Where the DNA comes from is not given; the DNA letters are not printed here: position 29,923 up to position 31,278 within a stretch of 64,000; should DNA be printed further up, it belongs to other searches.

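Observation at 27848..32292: Complete fructose-family sugar PTS (EI, HPr, IIB, IIC, IIA) in a Bacteroidota-type genome, with no FruK and no regulator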

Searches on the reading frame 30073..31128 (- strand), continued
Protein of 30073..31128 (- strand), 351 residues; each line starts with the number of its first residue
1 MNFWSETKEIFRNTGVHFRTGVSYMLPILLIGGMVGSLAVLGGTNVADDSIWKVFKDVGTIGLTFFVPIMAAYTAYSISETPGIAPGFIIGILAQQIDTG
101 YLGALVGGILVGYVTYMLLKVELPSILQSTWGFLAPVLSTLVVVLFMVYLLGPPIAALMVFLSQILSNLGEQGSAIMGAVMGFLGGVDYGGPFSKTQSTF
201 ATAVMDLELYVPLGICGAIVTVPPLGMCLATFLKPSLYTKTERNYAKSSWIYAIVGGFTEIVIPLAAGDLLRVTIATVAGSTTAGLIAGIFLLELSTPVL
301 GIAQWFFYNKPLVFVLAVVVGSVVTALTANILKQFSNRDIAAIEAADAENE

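Call 42: list_cluster_members(proteins=[P0033, P0036, P0037, P0041, P0042, P0004, P0051, P0060, P0052, P0031])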
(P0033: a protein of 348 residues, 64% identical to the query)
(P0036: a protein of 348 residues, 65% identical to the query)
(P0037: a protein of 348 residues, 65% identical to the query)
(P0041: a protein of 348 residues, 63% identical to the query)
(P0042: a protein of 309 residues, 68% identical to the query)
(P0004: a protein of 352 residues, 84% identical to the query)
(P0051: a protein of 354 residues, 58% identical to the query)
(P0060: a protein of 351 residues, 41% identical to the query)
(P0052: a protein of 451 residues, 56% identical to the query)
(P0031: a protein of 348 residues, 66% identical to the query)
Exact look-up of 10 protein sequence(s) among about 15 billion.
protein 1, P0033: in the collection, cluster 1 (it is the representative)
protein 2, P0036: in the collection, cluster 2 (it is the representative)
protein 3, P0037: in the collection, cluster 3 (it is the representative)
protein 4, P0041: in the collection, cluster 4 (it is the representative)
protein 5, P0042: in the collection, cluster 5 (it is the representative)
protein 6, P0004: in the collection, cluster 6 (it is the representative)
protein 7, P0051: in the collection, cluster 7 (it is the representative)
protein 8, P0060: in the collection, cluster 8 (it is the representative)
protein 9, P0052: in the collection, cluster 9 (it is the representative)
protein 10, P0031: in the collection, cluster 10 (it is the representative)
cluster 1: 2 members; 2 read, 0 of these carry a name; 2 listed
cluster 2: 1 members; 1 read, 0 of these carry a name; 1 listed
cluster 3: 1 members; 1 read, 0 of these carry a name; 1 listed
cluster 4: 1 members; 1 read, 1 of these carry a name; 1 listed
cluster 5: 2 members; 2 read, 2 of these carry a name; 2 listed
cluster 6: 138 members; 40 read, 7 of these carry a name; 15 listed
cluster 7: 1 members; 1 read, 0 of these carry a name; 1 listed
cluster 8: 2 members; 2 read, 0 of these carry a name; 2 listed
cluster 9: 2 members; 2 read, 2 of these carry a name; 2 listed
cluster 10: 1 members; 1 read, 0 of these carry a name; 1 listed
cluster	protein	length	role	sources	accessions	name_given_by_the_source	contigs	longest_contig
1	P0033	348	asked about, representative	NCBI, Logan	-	-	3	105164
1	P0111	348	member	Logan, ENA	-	-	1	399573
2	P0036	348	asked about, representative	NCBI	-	-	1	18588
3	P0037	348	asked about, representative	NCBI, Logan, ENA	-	-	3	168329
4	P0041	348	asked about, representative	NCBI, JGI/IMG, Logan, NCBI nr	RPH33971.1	MAG: hypothetical protein EHM93_03075 [Bacteroidales bacterium]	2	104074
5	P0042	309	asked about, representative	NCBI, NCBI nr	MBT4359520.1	MAG: PTS fructose transporter subunit IIC, partial [Candidatus Marinimicrobia bacterium] | PTS fructose transporter subunit IIC [Candidatus Neomarinimicrobiota bacterium]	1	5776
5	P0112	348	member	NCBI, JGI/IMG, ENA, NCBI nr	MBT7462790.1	MAG: PTS fructose transporter subunit IIC [Bacteroidetes bacterium] | fructose PTS system EIIBC or EIIC component | PTS fructose transporter subunit IIC [Bacteroidota bacterium]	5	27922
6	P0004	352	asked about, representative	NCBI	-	-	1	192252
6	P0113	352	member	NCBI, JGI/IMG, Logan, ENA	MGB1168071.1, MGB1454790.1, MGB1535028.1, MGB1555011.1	MAG: PTS fructose transporter subunit IIC [Flavobacteriaceae bacterium] | fructose-specific phosphotransferase system IIC component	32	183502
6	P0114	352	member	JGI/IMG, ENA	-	fructose-specific phosphotransferase system IIC component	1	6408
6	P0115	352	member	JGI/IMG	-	fructose-specific phosphotransferase system IIC component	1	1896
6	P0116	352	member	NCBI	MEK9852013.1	MAG: PTS fructose transporter subunit IIC [Flavobacteriaceae bacterium]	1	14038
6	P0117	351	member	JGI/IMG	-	fructose-specific phosphotransferase system IIC component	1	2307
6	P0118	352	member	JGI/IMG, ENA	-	fructose-specific phosphotransferase system IIC component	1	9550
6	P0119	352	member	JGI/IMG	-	PTS system fructose-specific IIC component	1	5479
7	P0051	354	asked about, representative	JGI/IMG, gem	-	-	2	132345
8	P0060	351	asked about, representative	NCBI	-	-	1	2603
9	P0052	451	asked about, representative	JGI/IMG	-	fructose-specific phosphotransferase system IIC component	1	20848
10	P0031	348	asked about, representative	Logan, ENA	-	-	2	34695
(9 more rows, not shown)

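Call 49: search_solved_structures(query=L001:7672-8826:+, max_evalue=1e-20)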
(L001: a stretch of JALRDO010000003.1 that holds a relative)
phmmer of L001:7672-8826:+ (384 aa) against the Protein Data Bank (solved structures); distinct sequences matched with E-value up to 1e-20: 33.
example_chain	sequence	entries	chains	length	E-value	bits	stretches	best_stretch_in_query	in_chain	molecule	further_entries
8zrl_A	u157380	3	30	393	5.3e-50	173.9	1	5-318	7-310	NAD-dependent methanol dehydrogenase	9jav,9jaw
5yvm_A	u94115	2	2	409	2e-47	165.4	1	5-309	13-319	alcohol dehydrogenase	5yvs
5yvr_A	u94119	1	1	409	2.8e-47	164.9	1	5-309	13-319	alcohol dehydrogenase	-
8zwd_B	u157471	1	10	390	2.2e-45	158.6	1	5-319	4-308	NAD(P)-dependent methanol dehydrogenase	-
3owo_A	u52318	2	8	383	1.3e-43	152.9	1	5-319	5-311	Alcohol dehydrogenase 2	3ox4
3zdr_A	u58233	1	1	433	6.5e-43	150.5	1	31-316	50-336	ALCOHOL DEHYDROGENASE DOMAIN OF THE BIFUNCTIONAL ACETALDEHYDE DEHYDROGENASE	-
1vhd_A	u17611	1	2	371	7.7e-39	137.1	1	1-310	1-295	alcohol dehydrogenase, iron-containing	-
1o2d_A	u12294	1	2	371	1.2e-38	136.5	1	3-310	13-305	Alcohol dehydrogenase, iron-containing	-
9knp_A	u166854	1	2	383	1.1e-37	133.4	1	5-344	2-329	375aa long hypothetical alchol dehydrogenase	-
13he_A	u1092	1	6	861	2.2e-37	132.3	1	51-310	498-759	Aldehyde-alcohol dehydrogenase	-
8uhw_A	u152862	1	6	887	2.4e-37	132.2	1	51-310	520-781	Aldehyde-alcohol dehydrogenase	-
7dag_A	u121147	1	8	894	6.5e-36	127.5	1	46-313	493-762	Aldehyde-alcohol dehydrogenase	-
1vlj_A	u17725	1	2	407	7.4e-36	127.3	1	3-335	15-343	NADH-dependent butanol dehydrogenase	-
6scg_A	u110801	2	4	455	1.8e-35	126.1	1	9-313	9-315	Aldehyde-alcohol dehydrogenase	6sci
3bfj_A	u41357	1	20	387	2.4e-35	125.6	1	24-318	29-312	1,3-propanediol oxidoreductase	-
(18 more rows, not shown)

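Call 50: search_solved_structures(query=L020:4559-6175:+, max_evalue=1)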
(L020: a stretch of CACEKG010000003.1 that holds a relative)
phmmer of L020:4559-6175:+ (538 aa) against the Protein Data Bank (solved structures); distinct sequences matched with E-value up to 1: 7.
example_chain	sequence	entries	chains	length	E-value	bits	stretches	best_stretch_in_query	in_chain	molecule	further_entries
1kzg_A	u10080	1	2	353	0.089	14.6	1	96-160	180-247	GUANINE NUCLEOTIDE EXCHANGE FACTOR DBS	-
1lb1_A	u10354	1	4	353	0.091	14.6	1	96-160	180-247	Guanine nucleotide exchange factor DBS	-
1rj2_A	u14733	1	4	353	0.091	14.6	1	96-160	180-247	Guanine nucleotide exchange factor DBS [Fragment]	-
1kz7_A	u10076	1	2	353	0.091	14.6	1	96-160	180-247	GUANINE NUCLEOTIDE EXCHANGE FACTOR DBS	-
3k7l_A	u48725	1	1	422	0.29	12.9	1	90-168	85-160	Atragin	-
3dsl_A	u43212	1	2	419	0.37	12.6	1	102-184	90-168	Zinc metalloproteinase-disintegrin bothropasin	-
1tiz_A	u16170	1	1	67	0.38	12.5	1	74-121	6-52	calmodulin-related protein, putative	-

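Call 53: find_homologous_proteins(query=L001:6262-7650:+, max_evalue=1e-100)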
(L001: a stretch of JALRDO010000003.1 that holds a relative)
Query L001:6262-7650:+ (462 aa): 7980 proteins with E <= 1e-100 among 8000 candidates; the best 120 are listed.
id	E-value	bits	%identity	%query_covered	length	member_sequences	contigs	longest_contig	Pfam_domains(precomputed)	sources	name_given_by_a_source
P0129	0.0e+0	1051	100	100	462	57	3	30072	PF01212.28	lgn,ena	-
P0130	0.0e+0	1049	99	100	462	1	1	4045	PF01212.28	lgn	-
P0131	3.0e-296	1001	94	100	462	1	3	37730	PF01212.28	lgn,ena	-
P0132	3.1e-296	1001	94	100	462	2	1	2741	PF01212.28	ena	-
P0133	1.1e-295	999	93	100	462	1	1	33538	PF01212.28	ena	-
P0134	6.3e-295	996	93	100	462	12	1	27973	PF01212.28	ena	-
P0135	4.2e-294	994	93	100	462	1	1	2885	PF01212.28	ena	-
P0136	4.3e-294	994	93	100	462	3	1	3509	PF01212.28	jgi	-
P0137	1.8e-265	899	83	100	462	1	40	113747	PF01212.28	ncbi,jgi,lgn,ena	jgi:tryptophanase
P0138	3.3e-265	898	83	100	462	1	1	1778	PF01212.28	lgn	-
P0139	1.2e-264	897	83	100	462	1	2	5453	PF01212.28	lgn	-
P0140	1.7e-264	896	83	100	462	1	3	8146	PF01212.28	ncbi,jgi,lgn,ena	jgi:tryptophanase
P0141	3.1e-264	895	83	100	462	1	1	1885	PF01212.28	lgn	-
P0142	8.0e-264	894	83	100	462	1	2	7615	PF01212.28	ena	-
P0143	8.3e-264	894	83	100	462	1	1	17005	PF01212.28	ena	-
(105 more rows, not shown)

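Call 55: find_encoding_contigs(protein=window:30073-31128:-, flank=6000, max_places=8)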
Protein window:30073-31128:- (351 aa): 12 contigs read that carry it; 8 places shown.
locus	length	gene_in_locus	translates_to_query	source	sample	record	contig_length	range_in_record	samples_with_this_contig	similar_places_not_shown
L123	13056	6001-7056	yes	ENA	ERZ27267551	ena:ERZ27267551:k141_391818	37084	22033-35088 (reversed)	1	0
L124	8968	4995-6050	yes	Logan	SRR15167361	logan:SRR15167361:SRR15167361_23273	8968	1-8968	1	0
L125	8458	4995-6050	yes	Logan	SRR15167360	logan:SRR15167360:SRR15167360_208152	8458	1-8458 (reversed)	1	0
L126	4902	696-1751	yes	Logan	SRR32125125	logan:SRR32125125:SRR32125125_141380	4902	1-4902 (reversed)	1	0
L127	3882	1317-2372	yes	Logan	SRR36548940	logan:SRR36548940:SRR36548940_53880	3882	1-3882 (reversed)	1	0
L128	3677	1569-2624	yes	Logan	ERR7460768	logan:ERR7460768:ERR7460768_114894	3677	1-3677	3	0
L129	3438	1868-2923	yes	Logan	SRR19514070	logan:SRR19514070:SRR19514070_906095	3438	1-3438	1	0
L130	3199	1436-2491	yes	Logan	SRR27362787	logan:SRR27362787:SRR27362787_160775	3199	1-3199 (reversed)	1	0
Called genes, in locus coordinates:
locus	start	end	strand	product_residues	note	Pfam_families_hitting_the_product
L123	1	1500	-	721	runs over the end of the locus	PF06452:CBM9_1 (weak), PF19313:DUF5916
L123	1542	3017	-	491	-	PF00450:Peptidase_S10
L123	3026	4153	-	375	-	PF01408:GFO_IDH_MocA, PF02894:GFO_IDH_MocA_C, PF22725:GFO_IDH_MocA_C3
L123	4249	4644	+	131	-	PF07715:Plug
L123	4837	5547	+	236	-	PF00834:Ribul_P_3_epim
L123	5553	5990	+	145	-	PF00359:PTS_EIIA_2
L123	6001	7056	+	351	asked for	PF02378:PTS_EIIC (faint)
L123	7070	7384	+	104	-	PF02302:PTS_IIB, PF25554:PTS_EIIB_BC_N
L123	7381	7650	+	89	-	PF00381:PTS-HPr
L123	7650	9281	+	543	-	PF05524:PEP-utilisers_N, PF00391:PEP-utilizers, PF02896:PEP-utilizers_C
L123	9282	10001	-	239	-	PF13580:SIS_2, PF01380:SIS (weak)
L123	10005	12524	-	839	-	PF02838:Glyco_hydro_20b, PF00728:Glyco_hydro_20, PF03174:CHB_HEX_C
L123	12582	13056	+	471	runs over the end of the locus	PF10142:PhoPQ_related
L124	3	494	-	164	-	?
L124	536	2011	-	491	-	PF00450:Peptidase_S10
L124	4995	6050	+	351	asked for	PF02378:PTS_EIIC (faint)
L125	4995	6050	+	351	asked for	PF02378:PTS_EIIC (faint)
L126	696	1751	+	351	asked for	PF02378:PTS_EIIC (faint)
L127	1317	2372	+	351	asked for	PF02378:PTS_EIIC (faint)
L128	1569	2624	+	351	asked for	PF02378:PTS_EIIC (faint)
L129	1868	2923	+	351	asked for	PF02378:PTS_EIIC (faint)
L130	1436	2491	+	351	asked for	PF02378:PTS_EIIC (faint)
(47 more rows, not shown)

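Call 59: search_protein_families(library=ncbifam, proteins=[L030:12902-14305:+, L030:17187-18680:+, L033:12026-13642:+, L031:3679-4467:+, L033:1645-3069:+, L029:13385-14437:+, L013:4829-6226:+], max_evalue=0.00001)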
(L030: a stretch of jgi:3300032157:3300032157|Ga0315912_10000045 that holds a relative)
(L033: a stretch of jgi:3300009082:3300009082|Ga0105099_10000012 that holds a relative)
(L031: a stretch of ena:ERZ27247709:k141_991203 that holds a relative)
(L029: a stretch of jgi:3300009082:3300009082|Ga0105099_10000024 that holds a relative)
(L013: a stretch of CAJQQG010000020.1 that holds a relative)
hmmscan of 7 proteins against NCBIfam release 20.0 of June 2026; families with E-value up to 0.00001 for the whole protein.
L030:12902-14305:+ (467 aa): 42 families (the best 25 are shown)
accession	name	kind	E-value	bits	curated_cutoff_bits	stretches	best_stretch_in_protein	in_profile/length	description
NF006916.0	PRK09407.1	equivalog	9.3e-113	377.6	521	1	13-463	39-496/526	succinic semialdehyde dehydrogenase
TIGR01804.1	BADH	equivalog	3.3e-112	375.3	668.6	1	9-451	14-463/467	betaine-aldehyde dehydrogenase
NF010000.0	PRK13473.1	subfamily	3.6e-109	365.5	615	1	13-457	22-470/475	aminobutyraldehyde dehydrogenase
NF009725.0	PRK13252.1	equivalog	7.8e-105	351.1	593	1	8-459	22-479/488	betaine-aldehyde dehydrogenase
NF007497.0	PRK10090.1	equivalog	1.4e-102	343.9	500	1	8-448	22-466/480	aldehyde dehydrogenase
NF042993.1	AlphKGSA_gudD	equivalog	5.4e-99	332.1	770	1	9-421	20-440/481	alpha-ketoglutaric semialdehyde dehydrogenase GucD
NF040648.1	lactal_redase_Meth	equivalog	1.6e-98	330.7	650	1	8-449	11-452/463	lactaldehyde dehydrogenase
TIGR01780.1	SSADH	subfamily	1.9e-97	327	646.35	1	13-453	2-446/448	succinate-semialdehyde dehydrogenase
TIGR02299.1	HpaE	equivalog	8.3e-97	324.8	638.35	1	8-456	16-473/488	5-carboxymethyl-2-hydroxymuconate semialdehyde dehydrogenase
TIGR03216.1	OH_muco_semi_DH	equivalog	4.5e-92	309.2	693.25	1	10-449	16-469/481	2-hydroxymuconic semialdehyde dehydrogenase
NF052305.1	DioxValDhHalo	equivalog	4.8e-92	309.4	750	1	10-421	22-440/483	2,5-dioxovalerate dehydrogenase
NF010575.0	PRK13968.1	equivalog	1.2e-89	301.6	855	1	12-441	11-441/462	succinate-semialdehyde dehydrogenase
NF042989.1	AldDh_AldH_Clos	equivalog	6.6e-89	298.7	800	1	10-456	3-454/458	aldehyde dehydrogenase AldH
NF006915.0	PRK09406.1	equivalog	1e-87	294.9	730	1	10-453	3-450/457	NADP-dependent succinic semialdehyde dehydrogenase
NF045736.1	PaDhStyDRhodo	equivalog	2.7e-87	293.3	800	1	6-449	16-467/479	phenylacetaldehyde dehydrogenase StyD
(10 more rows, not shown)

L030:17187-18680:+ (497 aa): 1 family
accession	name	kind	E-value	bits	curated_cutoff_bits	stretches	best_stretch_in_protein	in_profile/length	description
NF058569.1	BT_2802_fam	domain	1e-32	113.8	550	1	1-496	1-494/502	BT2802 family ribose utilization protein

L033:12026-13642:+ (538 aa): 0 families

L031:3679-4467:+ (262 aa): 0 families

L033:1645-3069:+ (474 aa): 88 families (the best 25 are shown)
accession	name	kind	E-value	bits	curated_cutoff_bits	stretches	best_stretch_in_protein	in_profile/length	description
NF008469.0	PRK11361.1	equivalog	3.1e-93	313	714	1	9-466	6-452/461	acetoacetate metabolism transcriptional regulator AtoC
TIGR01818.1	ntrC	equivalog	8.5e-88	295.2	558.6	1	10-468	1-463/463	nitrogen regulation protein NR(I)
TIGR02915.1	PEP_resp_reg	equivalog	3.9e-81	273.2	502.6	1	10-465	1-439/445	PEP-CTERM-box response regulator transcription factor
NF007689.0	PRK10365.1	equivalog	3.4e-76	256.8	760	1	10-465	8-439/441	sigma-54-dependent response regulator transcription factor ZraR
NF051870.1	NAssimRespRegNtrX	equivalog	3.9e-76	256.8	600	1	10-468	4-450/452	nitrogen assimilation response regulator NtrX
NF038308.1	RNA_repair_RtcR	equivalog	1.2e-75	255.3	650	1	76-466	107-514/530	RNA repair transcriptional activator RtcR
NF008176.1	PRK10923.1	equivalog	1.5e-74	251.3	620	1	10-374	6-361/469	nitrogen regulation protein NR(I)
NF041946.1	LuxO_transreg_Vib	equivalog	4.6e-73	246.6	800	1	35-469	23-461/463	quorum-sensing sigma-54 dependent transcriptional regulator LuxO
NF041552.1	TF_PrdR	equivalog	1.1e-72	245.2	795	1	131-467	251-575/577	sigma-54 dependent transcriptional regulator PrdR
NF003451.0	PRK05022.1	equivalog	7.8e-72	242.6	476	1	127-469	166-509/512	nitric oxide reductase transcriptional regulator NorR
NF011695.0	PRK15115.1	equivalog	1.3e-69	235.1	763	1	9-383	8-367/445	two-component system response regulator GlrR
TIGR01817.1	nifA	equivalog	1.5e-65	222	528.85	1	152-401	196-445/534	nif-specific transcriptional activator NifA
NF050807.1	TransRegFlbDCaul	equivalog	3.9e-65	220.5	750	1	153-471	119-441/454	sigma-54-dependent transcriptional regulator FlbD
NF049963.1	RespRegFlgRCampy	domain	6.8e-64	216.3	750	1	10-381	3-364/429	fla regulon two-component system response regulator FlgR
TIGR02329.1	propionate_PrpR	equivalog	3.3e-63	214.1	499.2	1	152-467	212-526/526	propionate catabolism operon regulatory protein PrpR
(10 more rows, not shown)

L029:13385-14437:+ (350 aa): 2 families
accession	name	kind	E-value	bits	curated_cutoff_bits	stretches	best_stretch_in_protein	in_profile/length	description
NF045908.1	AminopepLapALeg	equivalog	3.9e-08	32.5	600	1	60-203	146-272/396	aminopeptidase LapA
NF007568.0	PRK10199.1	equivalog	7.9e-08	31.9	298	1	61-216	45-202/346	aminopeptidase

L013:4829-6226:+ (465 aa): 0 families
